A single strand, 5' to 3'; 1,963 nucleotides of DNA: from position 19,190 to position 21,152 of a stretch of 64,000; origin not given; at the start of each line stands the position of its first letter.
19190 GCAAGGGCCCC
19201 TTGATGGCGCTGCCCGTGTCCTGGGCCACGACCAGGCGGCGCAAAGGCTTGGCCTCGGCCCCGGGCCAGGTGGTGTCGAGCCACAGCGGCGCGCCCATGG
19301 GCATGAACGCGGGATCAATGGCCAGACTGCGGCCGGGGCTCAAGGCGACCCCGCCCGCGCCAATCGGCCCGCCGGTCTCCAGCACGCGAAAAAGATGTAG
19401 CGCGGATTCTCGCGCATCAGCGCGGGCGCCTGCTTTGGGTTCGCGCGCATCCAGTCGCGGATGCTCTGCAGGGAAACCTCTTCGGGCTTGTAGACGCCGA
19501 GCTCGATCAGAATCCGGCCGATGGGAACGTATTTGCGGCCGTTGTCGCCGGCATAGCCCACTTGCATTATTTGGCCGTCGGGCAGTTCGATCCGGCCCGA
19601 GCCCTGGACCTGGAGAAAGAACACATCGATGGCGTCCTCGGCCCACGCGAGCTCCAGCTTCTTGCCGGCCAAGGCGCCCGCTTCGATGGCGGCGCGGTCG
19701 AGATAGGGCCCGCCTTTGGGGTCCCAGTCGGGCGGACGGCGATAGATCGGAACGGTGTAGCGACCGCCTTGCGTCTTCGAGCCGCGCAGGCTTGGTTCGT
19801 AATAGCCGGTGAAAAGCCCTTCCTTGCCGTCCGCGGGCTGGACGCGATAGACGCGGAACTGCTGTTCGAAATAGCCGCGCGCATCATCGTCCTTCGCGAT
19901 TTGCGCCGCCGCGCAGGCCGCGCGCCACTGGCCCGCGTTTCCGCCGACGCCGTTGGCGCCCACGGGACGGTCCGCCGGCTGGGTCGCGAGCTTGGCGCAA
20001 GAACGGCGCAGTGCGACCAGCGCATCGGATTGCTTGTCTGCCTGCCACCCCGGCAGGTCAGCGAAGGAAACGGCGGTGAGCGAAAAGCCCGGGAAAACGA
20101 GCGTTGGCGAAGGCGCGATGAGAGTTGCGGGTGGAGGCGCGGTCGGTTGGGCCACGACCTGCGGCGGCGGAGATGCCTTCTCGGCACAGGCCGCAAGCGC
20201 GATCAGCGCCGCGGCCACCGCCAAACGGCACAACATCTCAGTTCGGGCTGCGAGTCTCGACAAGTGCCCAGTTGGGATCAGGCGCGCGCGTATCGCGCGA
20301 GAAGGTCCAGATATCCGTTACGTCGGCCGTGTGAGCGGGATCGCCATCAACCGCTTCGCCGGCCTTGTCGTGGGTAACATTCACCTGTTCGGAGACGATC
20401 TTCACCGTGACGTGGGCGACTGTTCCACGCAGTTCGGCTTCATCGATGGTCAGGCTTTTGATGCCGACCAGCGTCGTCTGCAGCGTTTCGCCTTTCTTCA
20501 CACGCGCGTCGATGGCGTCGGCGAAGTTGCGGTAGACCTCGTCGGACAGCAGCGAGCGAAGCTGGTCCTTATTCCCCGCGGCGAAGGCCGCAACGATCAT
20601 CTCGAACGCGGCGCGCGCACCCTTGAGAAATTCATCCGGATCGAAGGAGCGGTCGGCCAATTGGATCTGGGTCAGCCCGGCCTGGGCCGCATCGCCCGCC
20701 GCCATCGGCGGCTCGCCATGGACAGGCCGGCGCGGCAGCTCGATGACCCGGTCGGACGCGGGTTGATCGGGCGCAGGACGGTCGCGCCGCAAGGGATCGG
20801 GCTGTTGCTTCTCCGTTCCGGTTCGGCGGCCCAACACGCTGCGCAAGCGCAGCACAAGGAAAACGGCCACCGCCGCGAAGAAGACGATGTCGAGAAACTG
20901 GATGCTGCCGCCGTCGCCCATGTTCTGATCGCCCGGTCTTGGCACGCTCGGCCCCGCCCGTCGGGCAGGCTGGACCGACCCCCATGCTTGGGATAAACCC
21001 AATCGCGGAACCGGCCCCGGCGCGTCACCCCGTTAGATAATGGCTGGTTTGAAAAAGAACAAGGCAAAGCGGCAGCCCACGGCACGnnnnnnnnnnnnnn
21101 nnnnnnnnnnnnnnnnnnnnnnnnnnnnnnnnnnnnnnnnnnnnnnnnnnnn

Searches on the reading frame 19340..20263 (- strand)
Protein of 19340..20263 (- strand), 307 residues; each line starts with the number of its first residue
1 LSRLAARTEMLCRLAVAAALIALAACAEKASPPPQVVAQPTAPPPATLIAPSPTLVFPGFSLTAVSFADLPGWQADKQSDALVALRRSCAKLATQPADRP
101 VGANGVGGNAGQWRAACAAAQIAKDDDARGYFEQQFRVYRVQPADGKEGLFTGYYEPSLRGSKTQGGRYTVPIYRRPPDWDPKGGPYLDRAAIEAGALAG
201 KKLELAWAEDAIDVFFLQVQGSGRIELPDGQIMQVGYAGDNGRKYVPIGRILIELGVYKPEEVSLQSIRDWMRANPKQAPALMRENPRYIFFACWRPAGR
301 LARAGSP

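Call 15: search_protein_families(library=pfam, proteins=[window:19340-20263:-])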
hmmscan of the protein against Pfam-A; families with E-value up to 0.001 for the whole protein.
window:19340-20263:- (307 aa): 1 family
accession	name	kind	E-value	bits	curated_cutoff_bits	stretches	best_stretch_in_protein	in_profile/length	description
PF03562.22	MltA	-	3.4e-53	180.4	24.3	1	150-292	1-162/163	MltA specific insert domain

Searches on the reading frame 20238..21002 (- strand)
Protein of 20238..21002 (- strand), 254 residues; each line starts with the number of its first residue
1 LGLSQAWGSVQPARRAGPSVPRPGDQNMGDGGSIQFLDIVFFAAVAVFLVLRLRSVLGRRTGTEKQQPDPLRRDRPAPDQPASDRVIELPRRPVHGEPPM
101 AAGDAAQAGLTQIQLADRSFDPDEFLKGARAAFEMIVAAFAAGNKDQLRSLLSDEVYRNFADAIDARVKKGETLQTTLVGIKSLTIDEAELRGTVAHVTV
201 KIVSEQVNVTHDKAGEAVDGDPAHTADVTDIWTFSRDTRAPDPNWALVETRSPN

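Call 15: search_protein_families(library=pfam, proteins=[window:20238-21002:-])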
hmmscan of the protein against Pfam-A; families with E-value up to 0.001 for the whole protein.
window:20238-21002:- (254 aa): 1 family
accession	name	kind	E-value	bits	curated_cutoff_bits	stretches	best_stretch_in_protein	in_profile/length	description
PF04280.21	Tim44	-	3.1e-47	160.8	29.6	1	107-251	2-146/147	Tim44-like domain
